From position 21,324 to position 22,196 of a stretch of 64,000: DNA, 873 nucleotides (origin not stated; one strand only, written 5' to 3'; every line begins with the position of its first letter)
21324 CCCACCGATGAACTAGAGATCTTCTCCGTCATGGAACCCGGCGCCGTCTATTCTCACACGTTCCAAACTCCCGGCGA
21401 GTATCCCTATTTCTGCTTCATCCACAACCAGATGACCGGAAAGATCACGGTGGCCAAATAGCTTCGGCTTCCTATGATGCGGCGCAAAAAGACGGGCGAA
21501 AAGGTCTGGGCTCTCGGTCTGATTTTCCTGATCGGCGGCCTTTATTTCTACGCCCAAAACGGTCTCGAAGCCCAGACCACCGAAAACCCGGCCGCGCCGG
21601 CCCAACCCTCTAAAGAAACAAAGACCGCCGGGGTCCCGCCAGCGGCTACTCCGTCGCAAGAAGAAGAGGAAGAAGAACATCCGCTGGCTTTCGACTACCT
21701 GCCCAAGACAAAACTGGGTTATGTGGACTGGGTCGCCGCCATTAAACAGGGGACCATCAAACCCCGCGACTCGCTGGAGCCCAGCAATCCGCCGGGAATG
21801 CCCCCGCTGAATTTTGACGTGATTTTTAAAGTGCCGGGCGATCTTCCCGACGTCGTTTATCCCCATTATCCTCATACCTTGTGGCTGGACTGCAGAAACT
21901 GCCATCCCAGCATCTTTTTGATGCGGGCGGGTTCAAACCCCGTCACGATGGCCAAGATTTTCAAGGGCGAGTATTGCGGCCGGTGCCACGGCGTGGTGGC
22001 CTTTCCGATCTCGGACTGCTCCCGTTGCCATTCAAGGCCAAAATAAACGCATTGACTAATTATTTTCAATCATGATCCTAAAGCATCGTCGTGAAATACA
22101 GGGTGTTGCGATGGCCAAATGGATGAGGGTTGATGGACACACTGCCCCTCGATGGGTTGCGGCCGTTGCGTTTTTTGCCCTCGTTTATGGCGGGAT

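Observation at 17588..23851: Candidate undescribed electron-transfer system: five c7-type triheme cytochromes, a cupredoxin and a beta-propeller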

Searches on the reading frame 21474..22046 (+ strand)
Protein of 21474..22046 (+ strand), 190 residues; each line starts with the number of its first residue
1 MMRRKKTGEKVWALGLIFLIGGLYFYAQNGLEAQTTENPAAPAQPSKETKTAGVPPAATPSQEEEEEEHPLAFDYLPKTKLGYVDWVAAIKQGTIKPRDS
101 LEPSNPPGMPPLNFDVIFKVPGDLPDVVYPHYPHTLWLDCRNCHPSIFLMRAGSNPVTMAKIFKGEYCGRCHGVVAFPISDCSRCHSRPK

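Call 3: search_protein_families(library=pfam, proteins=[window:21474-22046:+], max_evalue=0.1)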
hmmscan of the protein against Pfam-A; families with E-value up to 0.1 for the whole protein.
window:21474-22046:+ (190 aa): 2 families
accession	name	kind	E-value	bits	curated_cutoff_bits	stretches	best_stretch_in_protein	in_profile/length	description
PF14522.11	Cytochrome_C7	-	1.3e-10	41.4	24.8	1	128-187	2-67/67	Cytochrome c7 and related cytochrome c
PF02085.21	Cytochrom_CIII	-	0.028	15.2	22.9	0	125-159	19-40/101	Class III cytochrome C family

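Call 4: search_protein_families(library=ncbifam, proteins=[window:21474-22046:+], max_evalue=0.1)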
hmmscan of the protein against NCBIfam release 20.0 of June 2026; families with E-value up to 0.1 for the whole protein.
window:21474-22046:+ (190 aa): 2 families
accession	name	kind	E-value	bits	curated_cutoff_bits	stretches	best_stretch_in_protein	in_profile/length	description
TIGR04257.1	nanowire_3heme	domain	1.1e-17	64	40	1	124-187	10-75/75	c(7)-type cytochrome triheme domain-containing protein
NF041781.1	mnquin_red_QrcA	equivalog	0.008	15.8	180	1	119-187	99-159/174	menaquinone reductase multiheme cytochrome c subunit QrcA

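Call 9: find_encoding_contigs(protein=window:21474-22046:+, flank=10000, max_places=6)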
Protein window:21474-22046:+ (190 aa): 2 contigs read that carry it; 2 places shown.
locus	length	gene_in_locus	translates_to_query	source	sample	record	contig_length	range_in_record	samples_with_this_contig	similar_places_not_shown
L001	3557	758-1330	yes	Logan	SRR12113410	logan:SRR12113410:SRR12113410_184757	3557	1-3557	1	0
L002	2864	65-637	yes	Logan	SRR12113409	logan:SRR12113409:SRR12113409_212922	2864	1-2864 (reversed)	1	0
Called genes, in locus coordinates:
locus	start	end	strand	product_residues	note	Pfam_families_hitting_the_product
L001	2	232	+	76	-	?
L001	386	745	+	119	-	PF13473:Cupredoxin_1, PF00127:Copper-bind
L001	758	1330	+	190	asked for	PF14522:Cytochrome_C7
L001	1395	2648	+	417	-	-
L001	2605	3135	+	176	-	PF14522:Cytochrome_C7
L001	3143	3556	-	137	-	?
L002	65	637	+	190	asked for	PF14522:Cytochrome_C7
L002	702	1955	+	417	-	-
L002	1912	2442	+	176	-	PF14522:Cytochrome_C7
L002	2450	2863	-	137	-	?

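Call 64: search_solved_structures(query=window:21474-22046:+, max_evalue=1, show_alignments=2)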
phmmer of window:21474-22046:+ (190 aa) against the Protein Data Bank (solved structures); distinct sequences matched with E-value up to 1: 13.
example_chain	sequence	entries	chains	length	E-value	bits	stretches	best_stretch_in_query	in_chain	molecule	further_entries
3ov0_A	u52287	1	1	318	7.5e-36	126.9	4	115-187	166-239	Cytochrome c family protein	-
3oue_A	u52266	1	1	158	1.7e-22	83.3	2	116-187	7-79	Cytochrome c family protein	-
3ouq_A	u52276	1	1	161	1.6e-14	57.2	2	125-187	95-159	Cytochrome c family protein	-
1rwj_A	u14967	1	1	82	1.8e-11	47.3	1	115-186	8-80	Cytochrome c family protein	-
2n91_A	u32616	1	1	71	0.042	16.7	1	115-187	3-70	Cytochrome C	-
4haj_A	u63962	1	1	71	0.12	15.2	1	117-187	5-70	PpcA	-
4hb8_A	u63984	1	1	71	0.16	14.8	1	117-187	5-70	PpcA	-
1os6_A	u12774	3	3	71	0.16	14.8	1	117-187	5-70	PpcA | Cytochrome c3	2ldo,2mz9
4hb6_A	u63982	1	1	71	0.19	14.5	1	117-187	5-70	PpcA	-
4hc3_A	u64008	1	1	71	0.52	13.1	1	125-187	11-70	PpcA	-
4hbf_A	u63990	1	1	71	0.53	13.1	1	125-187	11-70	PpcA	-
2lzz_A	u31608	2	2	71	0.55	13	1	117-187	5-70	Cytochrome c, 3 heme-binding sites | PpcA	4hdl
3h4n_A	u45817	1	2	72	0.81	12.5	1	126-187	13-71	Cytochrome c7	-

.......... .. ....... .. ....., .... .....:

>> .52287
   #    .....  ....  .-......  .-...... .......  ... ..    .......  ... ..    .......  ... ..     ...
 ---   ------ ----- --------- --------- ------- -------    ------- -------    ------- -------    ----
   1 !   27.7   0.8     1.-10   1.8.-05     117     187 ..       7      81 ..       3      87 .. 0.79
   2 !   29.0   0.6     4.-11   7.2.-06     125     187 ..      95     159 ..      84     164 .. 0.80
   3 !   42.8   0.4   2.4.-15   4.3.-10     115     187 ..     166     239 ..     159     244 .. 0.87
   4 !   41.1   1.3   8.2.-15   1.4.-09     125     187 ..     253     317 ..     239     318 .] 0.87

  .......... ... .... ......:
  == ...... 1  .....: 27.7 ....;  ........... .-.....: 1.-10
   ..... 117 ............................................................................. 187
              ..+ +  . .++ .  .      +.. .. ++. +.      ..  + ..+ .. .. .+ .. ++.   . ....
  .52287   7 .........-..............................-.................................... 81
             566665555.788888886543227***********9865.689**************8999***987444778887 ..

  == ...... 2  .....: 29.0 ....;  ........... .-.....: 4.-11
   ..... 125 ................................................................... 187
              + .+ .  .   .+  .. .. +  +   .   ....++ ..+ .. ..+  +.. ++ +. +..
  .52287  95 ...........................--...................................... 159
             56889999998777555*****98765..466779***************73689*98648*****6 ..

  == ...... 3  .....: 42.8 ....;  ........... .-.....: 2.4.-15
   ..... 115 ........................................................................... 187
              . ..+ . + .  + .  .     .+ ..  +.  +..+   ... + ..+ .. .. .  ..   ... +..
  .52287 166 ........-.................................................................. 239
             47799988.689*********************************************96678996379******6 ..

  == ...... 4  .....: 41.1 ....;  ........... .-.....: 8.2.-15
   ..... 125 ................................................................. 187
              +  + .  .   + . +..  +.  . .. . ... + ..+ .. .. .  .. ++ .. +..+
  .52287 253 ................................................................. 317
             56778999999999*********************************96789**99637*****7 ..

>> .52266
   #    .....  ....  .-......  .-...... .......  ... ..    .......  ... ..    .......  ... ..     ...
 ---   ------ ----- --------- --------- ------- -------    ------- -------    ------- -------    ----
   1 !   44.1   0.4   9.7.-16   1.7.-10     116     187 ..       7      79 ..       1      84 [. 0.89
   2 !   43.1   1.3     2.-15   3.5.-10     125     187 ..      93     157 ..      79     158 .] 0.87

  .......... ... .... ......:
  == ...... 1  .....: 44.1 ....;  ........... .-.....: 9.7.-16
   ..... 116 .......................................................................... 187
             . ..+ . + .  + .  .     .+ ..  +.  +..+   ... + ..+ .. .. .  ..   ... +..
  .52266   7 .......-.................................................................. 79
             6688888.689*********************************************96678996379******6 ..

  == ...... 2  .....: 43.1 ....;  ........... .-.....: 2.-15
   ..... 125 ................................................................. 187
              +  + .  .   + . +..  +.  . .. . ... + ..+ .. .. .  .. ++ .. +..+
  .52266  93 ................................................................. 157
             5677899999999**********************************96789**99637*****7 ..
